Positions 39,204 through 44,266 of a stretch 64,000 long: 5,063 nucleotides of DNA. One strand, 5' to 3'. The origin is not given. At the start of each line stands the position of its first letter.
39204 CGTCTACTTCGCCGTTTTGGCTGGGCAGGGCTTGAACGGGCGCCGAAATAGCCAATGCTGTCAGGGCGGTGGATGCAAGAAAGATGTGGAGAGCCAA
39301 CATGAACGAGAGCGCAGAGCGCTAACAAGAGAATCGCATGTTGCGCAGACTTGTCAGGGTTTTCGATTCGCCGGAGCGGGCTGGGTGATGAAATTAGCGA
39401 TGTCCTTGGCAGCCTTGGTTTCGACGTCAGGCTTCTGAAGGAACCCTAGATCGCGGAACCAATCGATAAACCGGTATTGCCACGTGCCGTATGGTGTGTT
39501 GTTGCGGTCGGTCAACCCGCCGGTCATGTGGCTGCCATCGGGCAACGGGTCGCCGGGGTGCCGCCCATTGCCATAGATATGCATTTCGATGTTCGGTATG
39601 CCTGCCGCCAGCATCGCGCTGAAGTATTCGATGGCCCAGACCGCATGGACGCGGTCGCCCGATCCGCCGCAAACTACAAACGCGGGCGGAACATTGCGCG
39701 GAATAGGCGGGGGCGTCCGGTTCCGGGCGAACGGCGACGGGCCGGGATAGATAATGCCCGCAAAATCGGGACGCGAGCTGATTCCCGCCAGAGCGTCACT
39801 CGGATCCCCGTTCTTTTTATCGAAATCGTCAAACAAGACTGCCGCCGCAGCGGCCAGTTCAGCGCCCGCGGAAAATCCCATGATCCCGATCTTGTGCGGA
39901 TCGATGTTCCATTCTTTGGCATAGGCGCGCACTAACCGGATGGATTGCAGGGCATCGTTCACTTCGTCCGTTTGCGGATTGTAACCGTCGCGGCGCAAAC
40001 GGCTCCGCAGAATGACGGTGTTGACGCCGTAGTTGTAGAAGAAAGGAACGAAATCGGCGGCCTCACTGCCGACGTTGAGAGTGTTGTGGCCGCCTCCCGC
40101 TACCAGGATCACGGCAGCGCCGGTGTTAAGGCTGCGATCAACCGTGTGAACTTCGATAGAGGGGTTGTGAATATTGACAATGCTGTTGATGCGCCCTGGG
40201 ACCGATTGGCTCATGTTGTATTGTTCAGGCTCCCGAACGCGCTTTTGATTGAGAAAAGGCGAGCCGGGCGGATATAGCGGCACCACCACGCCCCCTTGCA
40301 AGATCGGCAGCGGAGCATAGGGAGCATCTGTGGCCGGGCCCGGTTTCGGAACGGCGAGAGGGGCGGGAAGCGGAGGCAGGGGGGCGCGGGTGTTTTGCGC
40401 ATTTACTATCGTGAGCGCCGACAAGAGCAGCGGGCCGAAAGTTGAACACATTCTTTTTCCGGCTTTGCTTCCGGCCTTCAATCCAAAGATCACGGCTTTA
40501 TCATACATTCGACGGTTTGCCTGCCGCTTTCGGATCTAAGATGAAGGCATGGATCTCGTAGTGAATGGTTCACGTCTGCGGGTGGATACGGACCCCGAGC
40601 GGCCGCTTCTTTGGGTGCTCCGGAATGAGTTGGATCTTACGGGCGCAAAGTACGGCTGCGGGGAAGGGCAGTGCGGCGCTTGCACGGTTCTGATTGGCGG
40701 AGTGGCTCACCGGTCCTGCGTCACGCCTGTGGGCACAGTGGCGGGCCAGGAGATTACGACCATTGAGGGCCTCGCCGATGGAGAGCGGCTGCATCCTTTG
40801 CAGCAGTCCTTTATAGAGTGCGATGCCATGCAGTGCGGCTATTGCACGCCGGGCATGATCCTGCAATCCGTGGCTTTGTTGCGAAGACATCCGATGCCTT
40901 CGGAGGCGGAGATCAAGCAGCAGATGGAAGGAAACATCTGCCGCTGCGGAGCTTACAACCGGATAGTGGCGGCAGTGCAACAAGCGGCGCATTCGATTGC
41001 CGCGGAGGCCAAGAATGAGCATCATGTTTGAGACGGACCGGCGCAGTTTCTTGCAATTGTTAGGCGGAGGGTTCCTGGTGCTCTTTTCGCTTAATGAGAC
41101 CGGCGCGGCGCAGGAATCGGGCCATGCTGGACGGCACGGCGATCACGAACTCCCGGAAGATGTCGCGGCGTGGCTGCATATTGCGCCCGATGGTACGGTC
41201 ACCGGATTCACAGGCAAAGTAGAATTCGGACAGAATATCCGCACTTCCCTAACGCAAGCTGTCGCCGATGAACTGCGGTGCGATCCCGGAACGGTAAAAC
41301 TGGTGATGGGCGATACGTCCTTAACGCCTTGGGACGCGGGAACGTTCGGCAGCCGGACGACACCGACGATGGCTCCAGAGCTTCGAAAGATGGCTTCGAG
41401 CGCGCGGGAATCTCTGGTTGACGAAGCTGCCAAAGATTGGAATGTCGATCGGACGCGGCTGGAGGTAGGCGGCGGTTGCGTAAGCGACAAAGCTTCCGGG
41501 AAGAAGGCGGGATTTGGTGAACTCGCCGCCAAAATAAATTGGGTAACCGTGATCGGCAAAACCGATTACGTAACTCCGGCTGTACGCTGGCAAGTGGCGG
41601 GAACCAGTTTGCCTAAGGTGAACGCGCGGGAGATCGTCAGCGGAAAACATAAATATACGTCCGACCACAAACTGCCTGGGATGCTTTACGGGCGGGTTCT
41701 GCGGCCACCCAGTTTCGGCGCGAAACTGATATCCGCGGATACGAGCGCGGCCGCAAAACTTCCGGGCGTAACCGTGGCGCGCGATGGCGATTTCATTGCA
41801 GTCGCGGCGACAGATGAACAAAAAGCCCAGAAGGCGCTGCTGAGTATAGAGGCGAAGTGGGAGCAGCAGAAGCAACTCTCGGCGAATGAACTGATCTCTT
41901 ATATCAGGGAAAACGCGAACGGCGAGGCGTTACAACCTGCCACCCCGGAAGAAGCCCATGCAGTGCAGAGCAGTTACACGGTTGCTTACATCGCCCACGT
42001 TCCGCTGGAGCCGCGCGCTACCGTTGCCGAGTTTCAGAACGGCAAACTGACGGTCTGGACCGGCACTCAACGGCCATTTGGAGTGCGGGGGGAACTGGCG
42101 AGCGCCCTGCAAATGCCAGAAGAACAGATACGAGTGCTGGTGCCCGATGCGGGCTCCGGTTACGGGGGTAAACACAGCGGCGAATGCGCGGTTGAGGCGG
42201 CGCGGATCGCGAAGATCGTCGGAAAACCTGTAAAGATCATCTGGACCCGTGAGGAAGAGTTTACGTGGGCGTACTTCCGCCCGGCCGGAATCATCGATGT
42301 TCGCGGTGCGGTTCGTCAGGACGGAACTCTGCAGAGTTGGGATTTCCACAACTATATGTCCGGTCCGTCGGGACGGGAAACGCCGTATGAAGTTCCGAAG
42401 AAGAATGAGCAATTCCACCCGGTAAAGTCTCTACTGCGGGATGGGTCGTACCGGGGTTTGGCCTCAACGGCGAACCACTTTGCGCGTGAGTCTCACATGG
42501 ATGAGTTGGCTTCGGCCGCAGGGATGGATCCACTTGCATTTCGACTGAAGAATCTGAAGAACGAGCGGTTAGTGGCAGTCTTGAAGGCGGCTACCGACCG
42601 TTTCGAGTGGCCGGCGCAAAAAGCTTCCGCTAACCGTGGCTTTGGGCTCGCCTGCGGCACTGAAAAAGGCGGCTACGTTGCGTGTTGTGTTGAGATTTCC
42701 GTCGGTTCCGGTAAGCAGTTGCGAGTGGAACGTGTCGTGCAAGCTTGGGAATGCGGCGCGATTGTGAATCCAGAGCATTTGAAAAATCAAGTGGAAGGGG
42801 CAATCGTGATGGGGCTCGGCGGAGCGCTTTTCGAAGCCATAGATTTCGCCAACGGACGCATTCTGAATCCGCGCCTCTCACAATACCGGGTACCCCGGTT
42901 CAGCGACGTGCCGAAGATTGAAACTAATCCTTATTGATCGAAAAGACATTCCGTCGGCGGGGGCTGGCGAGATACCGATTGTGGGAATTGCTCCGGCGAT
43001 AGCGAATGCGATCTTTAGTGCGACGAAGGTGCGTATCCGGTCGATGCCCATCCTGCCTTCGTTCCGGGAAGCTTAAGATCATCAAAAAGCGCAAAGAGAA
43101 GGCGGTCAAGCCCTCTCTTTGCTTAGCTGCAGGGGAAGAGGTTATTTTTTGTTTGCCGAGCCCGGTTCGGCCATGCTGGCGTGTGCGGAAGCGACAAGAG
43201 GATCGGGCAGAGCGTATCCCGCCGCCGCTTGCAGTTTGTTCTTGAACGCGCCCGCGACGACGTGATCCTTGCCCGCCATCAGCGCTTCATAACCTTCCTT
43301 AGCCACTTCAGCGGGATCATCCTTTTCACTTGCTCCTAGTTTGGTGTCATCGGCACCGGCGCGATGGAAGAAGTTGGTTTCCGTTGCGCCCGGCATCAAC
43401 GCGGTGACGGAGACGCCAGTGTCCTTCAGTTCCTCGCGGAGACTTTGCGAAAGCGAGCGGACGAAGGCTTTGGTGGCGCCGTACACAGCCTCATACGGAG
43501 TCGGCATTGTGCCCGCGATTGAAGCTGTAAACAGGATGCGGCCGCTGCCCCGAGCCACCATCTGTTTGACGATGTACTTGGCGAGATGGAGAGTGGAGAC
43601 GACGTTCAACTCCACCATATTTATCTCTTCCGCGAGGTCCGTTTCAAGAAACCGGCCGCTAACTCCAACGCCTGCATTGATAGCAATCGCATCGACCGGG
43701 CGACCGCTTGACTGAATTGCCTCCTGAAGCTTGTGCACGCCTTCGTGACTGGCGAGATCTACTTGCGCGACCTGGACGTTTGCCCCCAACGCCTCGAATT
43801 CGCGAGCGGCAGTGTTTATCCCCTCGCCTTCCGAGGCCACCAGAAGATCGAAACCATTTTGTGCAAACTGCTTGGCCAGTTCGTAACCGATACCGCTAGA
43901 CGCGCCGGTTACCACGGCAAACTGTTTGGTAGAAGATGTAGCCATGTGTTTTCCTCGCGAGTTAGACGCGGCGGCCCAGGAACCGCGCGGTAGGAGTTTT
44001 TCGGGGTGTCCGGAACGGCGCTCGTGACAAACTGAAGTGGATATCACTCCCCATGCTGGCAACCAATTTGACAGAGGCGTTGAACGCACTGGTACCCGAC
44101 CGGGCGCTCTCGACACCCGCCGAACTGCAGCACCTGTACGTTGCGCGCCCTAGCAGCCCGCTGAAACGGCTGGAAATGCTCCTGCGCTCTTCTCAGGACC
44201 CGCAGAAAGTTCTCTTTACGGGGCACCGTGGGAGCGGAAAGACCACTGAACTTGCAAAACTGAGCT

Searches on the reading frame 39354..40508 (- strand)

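Call 9: search_protein_families(library=pfam, proteins=[window:39354-40508:-], max_evalue=0.001)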
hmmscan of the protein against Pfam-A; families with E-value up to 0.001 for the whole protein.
window:39354-40508:- (384 aa): 3 families
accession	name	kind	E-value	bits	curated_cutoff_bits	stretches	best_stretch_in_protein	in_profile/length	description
PF20434.5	BD-FAE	-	3.8e-11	43.4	26.8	1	131-233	14-119/215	BD-FAE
PF07859.19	Abhydrolase_3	-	2.5e-07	31.1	25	1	182-256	48-109/210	alpha/beta hydrolase fold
PF00326.27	Peptidase_S9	-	1.1e-05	25.5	22.6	0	184-224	43-83/213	Prolyl oligopeptidase family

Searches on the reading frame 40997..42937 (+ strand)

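Call 8: search_protein_families(library=pfam, proteins=[window:40997-42937:+], max_evalue=0.001)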
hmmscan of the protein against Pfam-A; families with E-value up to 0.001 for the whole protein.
window:40997-42937:+ (646 aa): 3 families
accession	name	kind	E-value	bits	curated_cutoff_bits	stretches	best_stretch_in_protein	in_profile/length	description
PF20256.3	MoCoBD_2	-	5.2e-44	151.3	27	2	53-188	45-180/283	Molybdopterin cofactor-binding domain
PF02738.23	MoCoBD_1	-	4e-42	144.4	27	1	309-520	16-244/244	Molybdopterin cofactor-binding domain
PF01315.27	Ald_Xan_dh_C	-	1.4e-07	32.3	31.3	1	215-259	1-45/110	Aldehyde oxidase and xanthine dehydrogenase, a/b hammerhead domain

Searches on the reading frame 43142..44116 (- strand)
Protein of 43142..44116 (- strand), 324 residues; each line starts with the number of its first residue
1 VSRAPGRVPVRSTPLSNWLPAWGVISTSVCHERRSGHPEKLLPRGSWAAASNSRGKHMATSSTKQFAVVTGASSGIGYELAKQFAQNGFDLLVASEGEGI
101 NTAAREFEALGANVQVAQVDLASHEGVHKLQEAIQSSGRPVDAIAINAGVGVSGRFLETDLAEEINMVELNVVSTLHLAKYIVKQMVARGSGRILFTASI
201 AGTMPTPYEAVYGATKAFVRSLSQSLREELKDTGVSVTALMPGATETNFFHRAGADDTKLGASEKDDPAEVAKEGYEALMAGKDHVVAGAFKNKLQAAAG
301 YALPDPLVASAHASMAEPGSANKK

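Call 9: search_protein_families(library=pfam, proteins=[window:43142-44116:-], max_evalue=0.001)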
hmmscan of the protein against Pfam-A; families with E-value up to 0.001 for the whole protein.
window:43142-44116:- (324 aa): 4 families
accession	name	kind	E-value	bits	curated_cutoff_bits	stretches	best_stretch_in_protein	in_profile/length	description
PF00106.31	adh_short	-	9.9e-46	156.1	26.6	1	66-255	2-192/195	short chain dehydrogenase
PF13561.12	adh_short_C2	-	5.4e-29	101.9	27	1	71-268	1-199/236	Enoyl-(Acyl carrier protein) reductase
PF08659.16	KR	-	3.5e-14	53.6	22.6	1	68-229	4-166/180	KR domain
PF01370.27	Epimerase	-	1e-05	25.5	20.9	1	68-242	2-169/240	NAD dependent epimerase/dehydratase family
